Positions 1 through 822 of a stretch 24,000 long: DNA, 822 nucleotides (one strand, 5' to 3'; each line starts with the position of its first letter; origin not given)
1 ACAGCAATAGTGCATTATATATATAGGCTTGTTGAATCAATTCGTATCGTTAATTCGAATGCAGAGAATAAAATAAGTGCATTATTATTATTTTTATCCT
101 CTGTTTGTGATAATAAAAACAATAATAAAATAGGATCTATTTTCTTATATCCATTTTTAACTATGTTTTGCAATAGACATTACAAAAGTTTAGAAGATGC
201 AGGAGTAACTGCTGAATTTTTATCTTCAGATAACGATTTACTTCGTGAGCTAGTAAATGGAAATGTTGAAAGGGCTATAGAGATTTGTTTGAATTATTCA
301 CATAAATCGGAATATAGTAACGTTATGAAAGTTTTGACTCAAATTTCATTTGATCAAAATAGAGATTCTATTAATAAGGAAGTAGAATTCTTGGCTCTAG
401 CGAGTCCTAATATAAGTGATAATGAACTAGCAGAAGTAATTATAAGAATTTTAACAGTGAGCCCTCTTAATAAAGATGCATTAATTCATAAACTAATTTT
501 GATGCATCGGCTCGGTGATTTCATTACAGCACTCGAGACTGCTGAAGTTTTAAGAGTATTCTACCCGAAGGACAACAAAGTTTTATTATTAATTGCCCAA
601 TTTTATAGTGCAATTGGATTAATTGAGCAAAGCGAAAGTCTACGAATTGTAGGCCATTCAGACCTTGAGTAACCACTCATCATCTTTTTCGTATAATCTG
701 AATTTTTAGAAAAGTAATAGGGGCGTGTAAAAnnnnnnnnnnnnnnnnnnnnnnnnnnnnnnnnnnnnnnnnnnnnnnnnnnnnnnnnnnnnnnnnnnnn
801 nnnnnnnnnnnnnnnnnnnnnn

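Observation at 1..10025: AT-rich sugar/glycosyltransferase operon with no export machinery, next to hpf-secA-prfB: candidate horizontally acquired flagellin glycosylation island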

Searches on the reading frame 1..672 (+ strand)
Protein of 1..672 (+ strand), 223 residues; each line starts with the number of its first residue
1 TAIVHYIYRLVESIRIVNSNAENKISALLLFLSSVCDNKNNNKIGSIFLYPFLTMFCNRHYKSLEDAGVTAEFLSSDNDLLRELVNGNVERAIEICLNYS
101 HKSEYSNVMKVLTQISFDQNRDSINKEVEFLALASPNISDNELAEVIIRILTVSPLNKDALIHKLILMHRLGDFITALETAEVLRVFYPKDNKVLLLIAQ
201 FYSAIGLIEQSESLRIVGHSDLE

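Call 4: search_protein_families(library=pfam, proteins=[window:1-672:+], max_evalue=0.01)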
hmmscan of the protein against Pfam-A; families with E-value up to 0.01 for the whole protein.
window:1-672:+ (223 aa): 1 family
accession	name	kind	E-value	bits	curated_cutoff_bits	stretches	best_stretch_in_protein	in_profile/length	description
PF14771.11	DUF4476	-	0.00042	21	22.5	0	102-155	35-82/91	Domain of unknown function (DUF4476)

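Call 5: search_protein_families(library=ncbifam, proteins=[window:1-672:+], max_evalue=0.01)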
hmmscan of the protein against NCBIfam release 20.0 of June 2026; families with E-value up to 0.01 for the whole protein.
window:1-672:+ (223 aa): 0 families

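Call 8: find_homologous_proteins(query=window:1-672:+)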
Query window:1-672:+: 612 candidates shared short words with the query, none scored E <= 0.001.
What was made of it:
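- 1..672 (+): 3' end of a large glycosyltransferase gene. It encodes the C-terminal helical, TPR-like domain; the N-terminal GT2 domain or domains lie left of the window. The word-indexed search found no hit (call 8).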

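Call 10: find_related_loci(query=window:1-672:+, collection=genome_contigs, flank=10000)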
Query window:1-672:+ (223 aa) in genome_contigs; peptide patterns used: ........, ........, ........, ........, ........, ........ (x = any residue, [..] = any of these).
68 stretches matched a pattern, but none encodes a relative of the query by tblastn (E <= 1e-3).

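Call 27: find_related_loci(query=window:1-672:+, collection=metagenome_contigs, flank=10000)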
Query window:1-672:+ (223 aa) in metagenome_contigs; peptide patterns used: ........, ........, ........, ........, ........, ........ (x = any residue, [..] = any of these).
81 stretches matched a pattern, but none encodes a relative of the query by tblastn (E <= 1e-3).
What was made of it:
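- Tried and rejected: ORF1 found nothing in the word-indexed protein search or in the genome or metagenome scans (calls 8, 10, 27).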

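Call 49: search_protein_representatives(protein=window:1-672:+)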
Query: 223 residues. Proteins with E-value up to 0.001 (for the whole library): 16; up to 1e-10: 4; up to 1e-30: 1. The best 16 are listed.
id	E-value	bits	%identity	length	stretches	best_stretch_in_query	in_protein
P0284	2.8e-34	135.2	39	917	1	2-212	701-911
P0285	5.1e-29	118.0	36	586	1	6-212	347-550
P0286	4.4e-22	95.4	35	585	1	3-207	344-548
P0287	5.8e-17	78.6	32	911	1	3-208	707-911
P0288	4.9e-10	56.0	31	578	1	6-207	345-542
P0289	1.3e-06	44.8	33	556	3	149-207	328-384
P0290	2.9e-06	43.7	30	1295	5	86-183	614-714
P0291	3.3e-06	43.5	30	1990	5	146-199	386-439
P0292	4.2e-06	43.2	46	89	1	142-202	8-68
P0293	4.6e-05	39.8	37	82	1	35-105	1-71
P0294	1.2e-04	38.5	28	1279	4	135-203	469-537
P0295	1.3e-04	38.3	27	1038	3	144-214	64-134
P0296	2.1e-04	37.7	23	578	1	22-210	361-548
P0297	3.3e-04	37.0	30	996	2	137-221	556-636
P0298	4.1e-04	36.7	27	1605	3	116-214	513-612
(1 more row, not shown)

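Call 50: search_protein_families(library=pfam, proteins=[P0284, P0285, P0286, P0287, P0288, P0296], max_evalue=0.001)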
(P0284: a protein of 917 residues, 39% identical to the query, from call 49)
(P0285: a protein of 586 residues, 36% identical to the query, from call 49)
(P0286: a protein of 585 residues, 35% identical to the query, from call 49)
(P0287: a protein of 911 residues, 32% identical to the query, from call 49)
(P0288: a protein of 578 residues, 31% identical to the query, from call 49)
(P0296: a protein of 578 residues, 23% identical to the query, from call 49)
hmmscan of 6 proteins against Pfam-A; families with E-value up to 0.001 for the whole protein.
P0284 (917 aa): 5 families
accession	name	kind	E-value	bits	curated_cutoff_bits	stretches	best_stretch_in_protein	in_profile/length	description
PF00535.33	Glycos_transf_2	-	1.4e-63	214.2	23.3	2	9-173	1-164/168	Glycosyl transferase family 2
PF10111.15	Glyco_tranf_2_2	-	8.3e-20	71.8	27.3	2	9-112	1-107/276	Glycosyltransferase like family 2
PF13641.12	Glyco_tranf_2_3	-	4.3e-18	66.6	27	2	373-546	9-179/230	Glycosyltransferase like family 2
PF13704.12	Glyco_tranf_2_4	-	1e-07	32.8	27.5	0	375-467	2-88/98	Glycosyl transferase family 2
PF13632.12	Glyco_trans_2_3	-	3.8e-05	24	27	0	456-571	4-113/198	Glycosyl transferase family group 2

P0285 (586 aa): 3 families
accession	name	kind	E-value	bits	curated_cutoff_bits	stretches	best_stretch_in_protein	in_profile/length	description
PF00535.33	Glycos_transf_2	-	1.2e-24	87.6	23.3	1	11-130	2-116/168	Glycosyl transferase family 2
PF13641.12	Glyco_tranf_2_3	-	4e-05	24.2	27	1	10-115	4-109/230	Glycosyltransferase like family 2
PF10111.15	Glyco_tranf_2_2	-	0.00069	19.6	27.3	0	19-111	12-100/276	Glycosyltransferase like family 2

P0286 (585 aa): 3 families
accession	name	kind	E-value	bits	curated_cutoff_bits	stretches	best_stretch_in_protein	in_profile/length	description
PF00535.33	Glycos_transf_2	-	6.2e-24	85.3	23.3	1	13-170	3-159/168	Glycosyl transferase family 2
PF13641.12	Glyco_tranf_2_3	-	2e-05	25.1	27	1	16-125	9-119/230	Glycosyltransferase like family 2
PF13704.12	Glyco_tranf_2_4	-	0.00026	21.8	27.5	1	18-106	2-85/98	Glycosyl transferase family 2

P0287 (911 aa): 4 families
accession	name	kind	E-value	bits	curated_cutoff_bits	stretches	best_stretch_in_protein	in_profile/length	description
PF00535.33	Glycos_transf_2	-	8.4e-60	202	23.3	2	9-176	1-167/168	Glycosyl transferase family 2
PF10111.15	Glyco_tranf_2_2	-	1.8e-12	47.8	27.3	1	9-112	1-107/276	Glycosyltransferase like family 2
PF13641.12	Glyco_tranf_2_3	-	3.5e-11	44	27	1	8-187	3-187/230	Glycosyltransferase like family 2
PF13704.12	Glyco_tranf_2_4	-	1.4e-08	35.5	27.5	1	380-473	2-89/98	Glycosyl transferase family 2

P0288 (578 aa): 2 families
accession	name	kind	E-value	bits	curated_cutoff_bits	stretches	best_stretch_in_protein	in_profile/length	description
PF00535.33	Glycos_transf_2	-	4e-23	82.6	23.3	1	11-145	1-130/168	Glycosyl transferase family 2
PF10111.15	Glyco_tranf_2_2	-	0.00037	20.5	27.3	0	20-113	12-102/276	Glycosyltransferase like family 2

P0296 (578 aa): 3 families
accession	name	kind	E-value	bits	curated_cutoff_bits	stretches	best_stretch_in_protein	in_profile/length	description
PF00535.33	Glycos_transf_2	-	2.9e-21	76.6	23.3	1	16-140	4-128/168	Glycosyl transferase family 2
PF10111.15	Glyco_tranf_2_2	-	7.2e-06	26.1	27.3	1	17-111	7-103/276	Glycosyltransferase like family 2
PF13704.12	Glyco_tranf_2_4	-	0.00018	22.3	27.5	1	20-108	2-89/98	Glycosyl transferase family 2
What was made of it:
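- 1..672 (+): The exhaustive search found 31-39% identity to the last ~210 residues of 578-917 aa proteins (call 49), which carry one or two N-terminal GT2 domains (call 50).
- Checked: ORF1 is itself the C-terminal domain of a GT2 (calls 49, 50), so 1-10025 holds four GTs and the locus holds five with the fliB-linked GT2.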

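Call 81: search_solved_structures(query=A2, max_evalue=1)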
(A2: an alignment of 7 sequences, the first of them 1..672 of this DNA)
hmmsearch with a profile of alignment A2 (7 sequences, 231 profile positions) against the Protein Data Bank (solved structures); distinct sequences matched with E-value up to 1: 20.
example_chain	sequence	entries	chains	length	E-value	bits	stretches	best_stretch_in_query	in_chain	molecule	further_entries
9qhb_A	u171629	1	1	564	3.5e-06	30.2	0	135-187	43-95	Engineered tetratricopeptide repeat protein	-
5h78_A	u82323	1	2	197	0.00045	23.3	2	90-160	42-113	cAMP-dependent protein kinase type II-alpha regulatory subunit,DHR14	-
5cwh_A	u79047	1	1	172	0.00057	23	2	91-161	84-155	Designed helical repeat protein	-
2wqh_A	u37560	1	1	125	0.00061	22.9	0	140-168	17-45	CTPR3Y3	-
7rdr_A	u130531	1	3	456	0.0011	22.1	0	118-160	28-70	Circular tendon repeat protein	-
9qhc_A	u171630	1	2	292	0.0067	19.5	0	140-187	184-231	Engineered tetratricopeptide repeat protein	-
7obi_A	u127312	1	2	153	0.024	17.7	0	142-216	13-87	CTPR-rv4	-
1na0_A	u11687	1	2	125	0.05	16.6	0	140-168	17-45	designed protein CTPR3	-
8esd_T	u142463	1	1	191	0.058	16.4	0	98-187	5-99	COMM domain-containing protein 10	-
8f2r_J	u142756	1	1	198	0.06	16.4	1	97-187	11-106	COMM domain-containing protein 10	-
8f2u_J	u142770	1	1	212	0.072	16.1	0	97-187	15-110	COMM domain-containing protein 10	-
8p0w_J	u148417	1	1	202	0.073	16.1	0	97-187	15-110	COMM domain-containing protein 10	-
4whe_A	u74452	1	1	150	0.087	15.8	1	89-175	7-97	Phage shock protein A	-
6vfh_A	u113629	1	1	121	0.12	15.4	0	142-176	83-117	T33_dn10A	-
8f5o_D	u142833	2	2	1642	0.15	15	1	131-188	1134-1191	TPR_REGION domain-containing protein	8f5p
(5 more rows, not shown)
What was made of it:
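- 1..672 (+): The family profile hits designed TPR proteins, E=3.5e-6 (call 81).
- On Flagellin glycosylation island (FGI): ORF1 is the TPR-like tail of a GT2 (calls 49, 50, 81).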
